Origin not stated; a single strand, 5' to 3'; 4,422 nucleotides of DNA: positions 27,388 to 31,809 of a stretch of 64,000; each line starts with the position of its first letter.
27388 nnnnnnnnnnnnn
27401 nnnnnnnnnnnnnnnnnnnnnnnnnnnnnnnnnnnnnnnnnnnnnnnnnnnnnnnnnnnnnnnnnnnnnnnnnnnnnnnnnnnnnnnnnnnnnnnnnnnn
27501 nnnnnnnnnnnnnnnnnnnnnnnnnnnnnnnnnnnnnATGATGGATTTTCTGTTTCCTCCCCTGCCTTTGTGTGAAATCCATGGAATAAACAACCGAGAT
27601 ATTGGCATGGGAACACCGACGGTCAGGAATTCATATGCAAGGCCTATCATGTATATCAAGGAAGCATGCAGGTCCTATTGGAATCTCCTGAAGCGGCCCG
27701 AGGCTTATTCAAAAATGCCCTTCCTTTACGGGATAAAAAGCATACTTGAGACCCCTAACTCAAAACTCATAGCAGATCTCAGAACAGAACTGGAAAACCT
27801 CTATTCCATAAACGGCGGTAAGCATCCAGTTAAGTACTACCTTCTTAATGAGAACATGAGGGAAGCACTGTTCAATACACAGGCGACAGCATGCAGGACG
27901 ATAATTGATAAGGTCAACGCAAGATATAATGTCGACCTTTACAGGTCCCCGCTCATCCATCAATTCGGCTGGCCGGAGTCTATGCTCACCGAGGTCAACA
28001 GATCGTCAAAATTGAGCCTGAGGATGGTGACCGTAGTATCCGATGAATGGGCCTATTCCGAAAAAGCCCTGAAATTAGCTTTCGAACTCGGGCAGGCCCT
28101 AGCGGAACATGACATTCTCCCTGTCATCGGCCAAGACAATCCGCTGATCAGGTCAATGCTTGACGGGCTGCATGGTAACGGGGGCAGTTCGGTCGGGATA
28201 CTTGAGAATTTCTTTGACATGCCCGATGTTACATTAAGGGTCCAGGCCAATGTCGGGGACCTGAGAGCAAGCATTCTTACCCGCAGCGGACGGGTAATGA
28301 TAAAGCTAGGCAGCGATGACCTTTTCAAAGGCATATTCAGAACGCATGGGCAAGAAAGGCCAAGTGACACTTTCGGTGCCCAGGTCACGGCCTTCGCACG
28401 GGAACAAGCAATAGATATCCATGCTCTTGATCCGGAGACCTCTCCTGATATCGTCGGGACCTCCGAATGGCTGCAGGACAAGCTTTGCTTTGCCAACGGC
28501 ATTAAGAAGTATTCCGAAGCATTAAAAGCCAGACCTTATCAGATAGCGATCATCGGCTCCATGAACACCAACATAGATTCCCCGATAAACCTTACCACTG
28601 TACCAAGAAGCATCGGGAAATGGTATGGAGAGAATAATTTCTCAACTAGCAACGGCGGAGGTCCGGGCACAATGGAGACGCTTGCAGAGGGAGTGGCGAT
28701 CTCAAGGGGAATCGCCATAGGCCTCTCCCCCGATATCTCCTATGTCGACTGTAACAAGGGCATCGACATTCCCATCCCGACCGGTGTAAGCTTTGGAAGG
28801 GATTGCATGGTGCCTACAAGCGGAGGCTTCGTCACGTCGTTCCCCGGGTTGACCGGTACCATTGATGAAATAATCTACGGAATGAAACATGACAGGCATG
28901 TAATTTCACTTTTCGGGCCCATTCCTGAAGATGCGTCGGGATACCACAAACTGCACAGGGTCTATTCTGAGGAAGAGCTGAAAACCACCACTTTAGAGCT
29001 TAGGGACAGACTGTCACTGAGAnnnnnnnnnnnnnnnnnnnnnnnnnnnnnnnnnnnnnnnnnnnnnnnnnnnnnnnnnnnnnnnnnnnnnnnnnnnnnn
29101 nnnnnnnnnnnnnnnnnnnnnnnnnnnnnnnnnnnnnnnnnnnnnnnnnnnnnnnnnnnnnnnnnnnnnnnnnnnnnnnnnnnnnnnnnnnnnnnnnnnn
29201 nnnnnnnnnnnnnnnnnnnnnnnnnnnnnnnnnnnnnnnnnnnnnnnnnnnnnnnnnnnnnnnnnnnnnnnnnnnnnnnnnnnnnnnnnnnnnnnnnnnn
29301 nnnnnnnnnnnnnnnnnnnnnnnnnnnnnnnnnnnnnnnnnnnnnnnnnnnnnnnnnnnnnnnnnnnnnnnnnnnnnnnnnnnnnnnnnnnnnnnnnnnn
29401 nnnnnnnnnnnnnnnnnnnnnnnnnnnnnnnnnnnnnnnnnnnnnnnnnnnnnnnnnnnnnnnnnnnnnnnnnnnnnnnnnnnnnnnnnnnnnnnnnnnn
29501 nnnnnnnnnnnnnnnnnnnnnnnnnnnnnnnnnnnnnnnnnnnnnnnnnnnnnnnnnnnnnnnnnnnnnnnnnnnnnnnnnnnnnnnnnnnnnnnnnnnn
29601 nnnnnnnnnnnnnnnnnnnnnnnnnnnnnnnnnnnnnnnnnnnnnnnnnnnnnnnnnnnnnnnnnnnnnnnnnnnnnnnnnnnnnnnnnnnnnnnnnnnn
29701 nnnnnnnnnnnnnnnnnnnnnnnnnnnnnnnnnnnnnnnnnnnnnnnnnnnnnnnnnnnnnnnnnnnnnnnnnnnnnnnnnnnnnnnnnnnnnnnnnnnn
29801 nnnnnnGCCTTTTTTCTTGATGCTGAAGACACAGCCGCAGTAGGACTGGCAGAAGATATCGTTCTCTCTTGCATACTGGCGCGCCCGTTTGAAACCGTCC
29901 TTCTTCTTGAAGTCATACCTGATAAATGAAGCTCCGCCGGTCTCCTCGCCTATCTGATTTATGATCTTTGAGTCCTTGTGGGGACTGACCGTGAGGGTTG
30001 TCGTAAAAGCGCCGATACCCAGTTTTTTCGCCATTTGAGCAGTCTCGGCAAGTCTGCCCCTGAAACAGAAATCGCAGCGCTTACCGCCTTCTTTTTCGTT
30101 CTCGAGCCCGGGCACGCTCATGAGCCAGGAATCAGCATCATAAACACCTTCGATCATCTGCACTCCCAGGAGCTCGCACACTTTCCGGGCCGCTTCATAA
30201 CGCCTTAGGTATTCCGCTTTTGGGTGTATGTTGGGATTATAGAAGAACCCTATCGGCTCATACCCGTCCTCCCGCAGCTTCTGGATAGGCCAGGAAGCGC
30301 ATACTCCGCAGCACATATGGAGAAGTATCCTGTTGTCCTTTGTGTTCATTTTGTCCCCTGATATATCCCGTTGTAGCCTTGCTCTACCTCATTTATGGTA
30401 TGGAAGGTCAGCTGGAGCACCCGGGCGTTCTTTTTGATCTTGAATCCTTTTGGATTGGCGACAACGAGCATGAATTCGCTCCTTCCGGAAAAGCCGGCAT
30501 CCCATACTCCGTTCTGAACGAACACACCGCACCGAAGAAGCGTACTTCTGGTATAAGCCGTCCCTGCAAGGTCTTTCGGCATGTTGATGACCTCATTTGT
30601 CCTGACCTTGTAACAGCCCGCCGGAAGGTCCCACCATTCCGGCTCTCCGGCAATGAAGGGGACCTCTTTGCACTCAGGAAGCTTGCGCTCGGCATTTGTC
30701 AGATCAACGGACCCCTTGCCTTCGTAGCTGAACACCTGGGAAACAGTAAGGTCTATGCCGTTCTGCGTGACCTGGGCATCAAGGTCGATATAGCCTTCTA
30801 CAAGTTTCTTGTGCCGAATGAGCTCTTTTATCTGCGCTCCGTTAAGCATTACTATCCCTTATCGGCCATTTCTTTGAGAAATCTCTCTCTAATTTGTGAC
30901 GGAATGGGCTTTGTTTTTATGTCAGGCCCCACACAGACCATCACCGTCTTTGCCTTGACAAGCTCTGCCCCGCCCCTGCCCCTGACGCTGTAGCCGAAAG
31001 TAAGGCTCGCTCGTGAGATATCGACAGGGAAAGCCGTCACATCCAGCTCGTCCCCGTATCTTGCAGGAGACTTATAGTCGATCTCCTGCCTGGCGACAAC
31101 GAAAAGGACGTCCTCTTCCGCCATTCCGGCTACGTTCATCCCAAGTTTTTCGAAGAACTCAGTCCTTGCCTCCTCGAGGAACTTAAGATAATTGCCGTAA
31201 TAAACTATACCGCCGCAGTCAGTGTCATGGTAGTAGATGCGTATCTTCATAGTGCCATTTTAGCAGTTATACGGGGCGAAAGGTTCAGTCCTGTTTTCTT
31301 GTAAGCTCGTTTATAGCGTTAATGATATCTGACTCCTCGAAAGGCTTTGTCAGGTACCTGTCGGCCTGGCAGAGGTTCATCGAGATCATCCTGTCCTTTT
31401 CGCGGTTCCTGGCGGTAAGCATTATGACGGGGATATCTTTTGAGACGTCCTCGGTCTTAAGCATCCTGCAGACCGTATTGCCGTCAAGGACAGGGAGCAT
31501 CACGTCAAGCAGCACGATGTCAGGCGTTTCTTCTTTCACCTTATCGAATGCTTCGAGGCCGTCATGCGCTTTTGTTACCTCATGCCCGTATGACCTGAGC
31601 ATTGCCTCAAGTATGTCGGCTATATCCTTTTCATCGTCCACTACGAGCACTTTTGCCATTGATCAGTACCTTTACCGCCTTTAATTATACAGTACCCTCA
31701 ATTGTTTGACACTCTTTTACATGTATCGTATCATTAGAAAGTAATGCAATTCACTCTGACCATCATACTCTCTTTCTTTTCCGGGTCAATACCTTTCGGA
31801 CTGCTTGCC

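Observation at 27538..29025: Orphan 495-aa protein with a LOG/SLOG-type Rossmann domain between tRNA-Lys and tRNA-Arg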

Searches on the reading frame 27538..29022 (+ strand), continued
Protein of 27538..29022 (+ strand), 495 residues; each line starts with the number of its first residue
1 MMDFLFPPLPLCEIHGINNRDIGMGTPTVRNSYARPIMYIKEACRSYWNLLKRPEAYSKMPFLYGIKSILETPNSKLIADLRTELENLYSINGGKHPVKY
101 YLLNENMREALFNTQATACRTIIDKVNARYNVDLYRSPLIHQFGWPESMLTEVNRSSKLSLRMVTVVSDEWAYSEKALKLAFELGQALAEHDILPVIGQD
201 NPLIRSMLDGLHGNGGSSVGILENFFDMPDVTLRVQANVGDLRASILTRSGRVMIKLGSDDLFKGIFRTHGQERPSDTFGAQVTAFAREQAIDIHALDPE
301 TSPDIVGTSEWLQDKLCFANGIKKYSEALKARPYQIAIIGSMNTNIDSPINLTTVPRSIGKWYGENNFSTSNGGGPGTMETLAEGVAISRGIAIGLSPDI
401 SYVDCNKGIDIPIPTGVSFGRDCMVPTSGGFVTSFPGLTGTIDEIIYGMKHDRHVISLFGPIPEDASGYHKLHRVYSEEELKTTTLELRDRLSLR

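Call 82: search_solved_structures(query=L016:9049-12048:+, max_evalue=1)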
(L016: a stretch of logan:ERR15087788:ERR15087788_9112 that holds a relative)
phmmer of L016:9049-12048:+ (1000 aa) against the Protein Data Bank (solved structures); distinct sequences matched with E-value up to 1: 45.
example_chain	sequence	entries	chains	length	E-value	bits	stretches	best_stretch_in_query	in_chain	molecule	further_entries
7u5f_A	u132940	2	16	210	4.4e-10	41.5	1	306-475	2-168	Guanylate kinase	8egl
6mfu_A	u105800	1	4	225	3.5e-09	38.5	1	308-476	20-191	Guanylate kinase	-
1gky_A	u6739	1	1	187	3.1e-08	35.3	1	310-478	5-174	GUANYLATE KINASE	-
1ex6_A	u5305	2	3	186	3.4e-08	35.2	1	310-478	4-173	GUANYLATE KINASE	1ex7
4f4j_A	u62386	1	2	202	4.1e-08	34.9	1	310-478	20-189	Guanylate kinase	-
3tr0_A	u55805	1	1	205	8e-07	30.7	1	307-477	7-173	Guanylate kinase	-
1s96_A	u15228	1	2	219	9e-07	30.5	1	307-482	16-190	Guanylate kinase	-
2an9_A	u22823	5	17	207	9.1e-07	30.5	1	307-482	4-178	Guanylate kinase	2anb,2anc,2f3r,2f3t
1z6g_A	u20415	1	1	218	1.1e-06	30.2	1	310-475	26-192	guanylate kinase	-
1lvg_A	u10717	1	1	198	1.1e-06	30.1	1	310-489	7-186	Guanylate kinase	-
1znw_A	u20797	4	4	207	6.9e-06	27.6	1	303-455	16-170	Guanylate kinase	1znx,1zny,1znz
1s4q_A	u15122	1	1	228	8.5e-06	27.3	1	303-474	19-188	Guanylate kinase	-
28rz_A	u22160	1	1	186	1.5e-05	26.5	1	308-455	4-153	Guanylate kinase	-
3ney_A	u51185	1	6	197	2.7e-05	25.6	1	313-418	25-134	55 kDa erythrocyte membrane protein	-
1z8f_A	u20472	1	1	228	5.6e-05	24.5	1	303-474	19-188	Guanylate kinase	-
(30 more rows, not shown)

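Call 90: find_encoding_contigs(protein=P0005, flank=5000, max_places=2)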
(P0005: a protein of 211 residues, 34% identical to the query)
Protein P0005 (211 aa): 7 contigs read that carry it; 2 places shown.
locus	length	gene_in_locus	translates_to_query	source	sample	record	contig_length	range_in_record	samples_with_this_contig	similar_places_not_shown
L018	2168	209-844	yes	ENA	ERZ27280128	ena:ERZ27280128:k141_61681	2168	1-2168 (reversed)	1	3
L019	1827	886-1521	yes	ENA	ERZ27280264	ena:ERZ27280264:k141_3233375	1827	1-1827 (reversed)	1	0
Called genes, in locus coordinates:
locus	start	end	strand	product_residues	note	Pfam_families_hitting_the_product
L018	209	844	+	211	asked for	PF18306:LDcluster4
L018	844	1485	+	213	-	PF12844:HTH_19, PF01381:HTH_3, PF13443:HTH_26, PF00717:Peptidase_S24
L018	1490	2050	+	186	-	-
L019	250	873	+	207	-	PF02592:Vut_1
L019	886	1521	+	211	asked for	PF18306:LDcluster4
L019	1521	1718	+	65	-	PF12844:HTH_19, PF01381:HTH_3, PF13443:HTH_26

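Call 91: find_encoding_contigs(protein=P0006, flank=5000, max_places=2)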
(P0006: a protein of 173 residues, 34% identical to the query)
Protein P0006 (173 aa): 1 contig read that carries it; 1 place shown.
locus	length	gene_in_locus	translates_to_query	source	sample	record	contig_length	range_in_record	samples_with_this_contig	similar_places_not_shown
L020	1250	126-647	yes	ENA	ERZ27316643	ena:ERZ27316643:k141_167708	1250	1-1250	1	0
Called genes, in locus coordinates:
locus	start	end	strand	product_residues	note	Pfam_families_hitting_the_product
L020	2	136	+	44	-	?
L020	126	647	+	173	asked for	PF02481:DNA_processg_A (faint), PF18306:LDcluster4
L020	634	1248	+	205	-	?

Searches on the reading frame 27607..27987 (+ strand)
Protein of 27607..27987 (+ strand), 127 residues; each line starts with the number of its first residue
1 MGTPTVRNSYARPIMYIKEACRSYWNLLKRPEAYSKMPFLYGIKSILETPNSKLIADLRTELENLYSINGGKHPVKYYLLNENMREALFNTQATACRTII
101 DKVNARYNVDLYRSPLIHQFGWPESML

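Call 66: search_solved_structures(query=A4, max_evalue=10)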
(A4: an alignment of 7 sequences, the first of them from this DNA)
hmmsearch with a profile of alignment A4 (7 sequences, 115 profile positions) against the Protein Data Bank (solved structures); distinct sequences matched with E-value up to 10: 8.
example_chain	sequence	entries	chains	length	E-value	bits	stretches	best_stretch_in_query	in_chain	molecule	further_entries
5cwd_A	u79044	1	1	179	6.9e-07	33.1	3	7-52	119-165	Designed helical repeat protein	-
6u1s_A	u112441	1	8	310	0.0094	19.8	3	4-82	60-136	de novo designed 16-helix transmembrane nanopore, TMHC8_R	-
5k7v_A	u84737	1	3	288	0.088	16.6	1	7-80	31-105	Designed protein HR00C3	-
6vfh_B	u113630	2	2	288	0.17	15.7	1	7-79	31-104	T33_dn10B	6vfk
7t5p_B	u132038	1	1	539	0.31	14.9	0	62-99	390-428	SMC5-SMC6 complex localization factor protein 2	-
4dvd_A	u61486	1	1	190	0.76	13.6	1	29-65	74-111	Polarity suppression protein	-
3rx6_A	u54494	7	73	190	1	13.2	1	29-64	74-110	Polarity suppression protein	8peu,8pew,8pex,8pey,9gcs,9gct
7d5z_N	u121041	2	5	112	1.4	12.8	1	40-71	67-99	Envelope glycoprotein L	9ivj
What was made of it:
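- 27607..28005 (+): N-terminal all-alpha domain (aa 24-156) with no known relative. It contains E42 and R45, which are invariant across the family. The family profile against PDB finds only designed helical repeats (call 66).
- Tried and rejected: The N-terminal profile against PDB hit only designed helical repeats, which I treat as compositional (call 66).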

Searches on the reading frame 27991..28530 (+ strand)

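Call 7: search_protein_families(library=pfam, proteins=[window:27991-28530:+], max_evalue=10)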
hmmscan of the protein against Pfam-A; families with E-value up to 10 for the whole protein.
window:27991-28530:+ (180 aa): 1 family
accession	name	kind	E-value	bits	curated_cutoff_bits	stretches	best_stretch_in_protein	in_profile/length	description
PF18306.6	LDcluster4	-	5e-06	26.6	26.3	1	13-107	4-101/151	SLOG cluster4 family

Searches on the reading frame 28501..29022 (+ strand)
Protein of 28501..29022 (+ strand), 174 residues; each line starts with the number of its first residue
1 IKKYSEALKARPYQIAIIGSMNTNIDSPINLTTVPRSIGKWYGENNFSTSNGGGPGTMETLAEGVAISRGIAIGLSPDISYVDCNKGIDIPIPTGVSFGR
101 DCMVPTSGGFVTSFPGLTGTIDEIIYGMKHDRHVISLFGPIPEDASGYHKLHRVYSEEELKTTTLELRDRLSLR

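Call 7: search_protein_families(library=pfam, proteins=[window:28501-29022:+], max_evalue=10)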
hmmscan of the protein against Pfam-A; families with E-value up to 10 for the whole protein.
window:28501-29022:+ (174 aa): 2 families
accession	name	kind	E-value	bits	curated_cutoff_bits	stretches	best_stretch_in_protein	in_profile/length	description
PF18306.6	LDcluster4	-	1.2e-18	67.6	26.3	1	13-143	2-125/151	SLOG cluster4 family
PF03641.19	Lysine_decarbox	-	0.96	10.1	27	1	58-128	1-73/131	Possible lysine decarboxylase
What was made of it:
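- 28537..28923 (+): SLOG copy 2 (aa 334-462), an intact SLOG cluster-4 domain. PF18306 E 1.2e-18 alone (call 7).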

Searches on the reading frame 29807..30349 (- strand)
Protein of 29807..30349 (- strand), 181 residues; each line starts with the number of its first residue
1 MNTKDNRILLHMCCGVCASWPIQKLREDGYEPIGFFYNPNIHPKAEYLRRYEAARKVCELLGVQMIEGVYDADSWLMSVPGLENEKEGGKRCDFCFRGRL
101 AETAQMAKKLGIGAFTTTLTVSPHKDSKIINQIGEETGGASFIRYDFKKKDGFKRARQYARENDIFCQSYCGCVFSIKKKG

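Call 15: search_protein_families(library=pfam, proteins=[window:29807-30349:-], max_evalue=0.01)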
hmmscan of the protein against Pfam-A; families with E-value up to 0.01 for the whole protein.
window:29807-30349:- (181 aa): 1 family
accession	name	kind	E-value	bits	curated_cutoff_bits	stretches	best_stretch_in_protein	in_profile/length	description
PF02677.20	QueH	-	2.1e-61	207.5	23.5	1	8-178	1-174/175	Epoxyqueuosine reductase QueH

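Call 73: find_homologous_proteins(query=window:29807-30349:-, max_evalue=1e-30)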
Query window:29807-30349:- (181 aa): 7034 proteins with E <= 1e-30 among 8000 candidates; the best 120 are listed.
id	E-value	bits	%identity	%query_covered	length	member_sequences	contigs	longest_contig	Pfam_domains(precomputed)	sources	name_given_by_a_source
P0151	1.2e-122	425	100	100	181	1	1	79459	PF02677.21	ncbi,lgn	-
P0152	4.1e-69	250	60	94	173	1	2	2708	PF02677.21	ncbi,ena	ncbi:MAG: epoxyqueuosine reductase QueH [Candidatus Margulisiibacteriota bacterium]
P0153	5.6e-69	250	58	96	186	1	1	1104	PF02677.21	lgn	-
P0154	1.2e-67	245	57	96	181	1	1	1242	PF02677.21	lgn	-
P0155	1.9e-67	245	56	98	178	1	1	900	PF02677.21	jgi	jgi:predicted adenine nucleotide alpha hydrolase (AANH) superfamily ATPase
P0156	2.3e-66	241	55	96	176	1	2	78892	PF02677.21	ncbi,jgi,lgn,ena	-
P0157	6.6e-65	236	56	94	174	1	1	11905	PF02677.21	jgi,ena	-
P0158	7.4e-65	236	58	97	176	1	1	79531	PF02677.21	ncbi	-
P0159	1.8e-64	235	57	96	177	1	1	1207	PF02677.21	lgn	-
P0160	3.8e-64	234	56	96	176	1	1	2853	PF02677.21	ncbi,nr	ncbi:epoxyqueuosine reductase QueH [bacterium]|nr:MAG: epoxyqueuosine reductase QueH [bacterium]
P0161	1.2e-63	232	58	93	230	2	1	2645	PF02677.21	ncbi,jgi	jgi:hypothetical protein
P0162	1.9e-62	228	56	95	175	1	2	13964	PF02677.21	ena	-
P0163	3.6e-62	227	56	93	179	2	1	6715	PF02677.21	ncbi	-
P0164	5.6e-62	227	54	94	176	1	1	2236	PF02677.21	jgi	jgi:epoxyqueuosine reductase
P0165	1.4e-61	225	53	94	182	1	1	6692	PF02677.21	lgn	-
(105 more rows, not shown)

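Call 74: find_encoding_contigs(protein=P0151, flank=3000, max_places=3)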
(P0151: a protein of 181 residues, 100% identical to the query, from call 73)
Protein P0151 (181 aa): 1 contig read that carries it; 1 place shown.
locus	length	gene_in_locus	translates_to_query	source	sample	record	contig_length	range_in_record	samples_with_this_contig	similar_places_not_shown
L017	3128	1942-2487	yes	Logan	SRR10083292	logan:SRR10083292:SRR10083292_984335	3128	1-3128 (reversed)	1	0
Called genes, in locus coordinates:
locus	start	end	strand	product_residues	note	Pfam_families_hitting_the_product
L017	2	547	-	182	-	?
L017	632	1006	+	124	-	PF00072:Response_reg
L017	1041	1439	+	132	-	PF01643:Acyl-ACP_TE, PF13279:4HBT_2, PF03061:4HBT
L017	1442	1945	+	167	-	PF22769:DCD, PF00692:dUTPase (weak)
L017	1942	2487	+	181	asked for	PF02677:QueH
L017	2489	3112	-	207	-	-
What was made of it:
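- Tried and rejected: The QueH look-up found only a 3.1-kb Logan contig that ends at the tRNA-Arg genes (call 74).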

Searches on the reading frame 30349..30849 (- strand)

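Call 15: search_protein_families(library=pfam, proteins=[window:30349-30849:-], max_evalue=0.01)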
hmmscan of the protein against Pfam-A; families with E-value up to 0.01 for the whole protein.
window:30349-30849:- (167 aa): 2 families
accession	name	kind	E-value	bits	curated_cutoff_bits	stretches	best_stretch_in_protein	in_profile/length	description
PF22769.1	DCD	-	3e-23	83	27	1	2-151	2-152/153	dCTP deaminase-like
PF00692.24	dUTPase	-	2.6e-07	30.9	22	1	81-154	33-106/129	dUTPase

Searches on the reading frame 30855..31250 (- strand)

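Call 15: search_protein_families(library=pfam, proteins=[window:30855-31250:-], max_evalue=0.01)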
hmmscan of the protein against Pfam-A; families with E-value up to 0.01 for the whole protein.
window:30855-31250:- (132 aa): 4 families
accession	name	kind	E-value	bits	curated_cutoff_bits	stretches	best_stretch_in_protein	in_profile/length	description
PF13279.12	4HBT_2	-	2e-17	64.2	25.5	1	8-124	4-122/122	Thioesterase-like superfamily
PF03061.28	4HBT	-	1.2e-16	61.2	20.6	1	13-95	1-76/79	Thioesterase superfamily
PF01643.23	Acyl-ACP_TE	-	3.1e-08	33.8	23.7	1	4-110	9-116/131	Acyl-ACP thioesterase N-terminal domain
PF22440.1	SirC_C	-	0.006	17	27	0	18-30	1-13/47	SirC C-terminal domain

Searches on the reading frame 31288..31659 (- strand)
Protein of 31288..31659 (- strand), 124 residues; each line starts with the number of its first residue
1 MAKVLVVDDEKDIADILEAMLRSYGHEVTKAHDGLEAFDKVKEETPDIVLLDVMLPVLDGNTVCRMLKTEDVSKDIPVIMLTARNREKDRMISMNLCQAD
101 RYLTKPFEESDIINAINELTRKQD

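Call 15: search_protein_families(library=pfam, proteins=[window:31288-31659:-], max_evalue=0.01)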
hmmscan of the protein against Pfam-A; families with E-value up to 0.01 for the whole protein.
window:31288-31659:- (124 aa): 3 families
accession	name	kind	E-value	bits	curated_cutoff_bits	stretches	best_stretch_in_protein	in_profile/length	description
PF00072.30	Response_reg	-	2.6e-27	95.6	30.2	1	4-117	1-111/111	Response regulator receiver domain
PF23198.2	PDE8A_N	-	2.5e-05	24.6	29.6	1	12-120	21-129/147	PDE8A-like, N-terminal domain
PF21695.3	GlnR_1st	-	0.00019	21.8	27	1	3-81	2-75/111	Transcription regulator GlnR, N-terminal domain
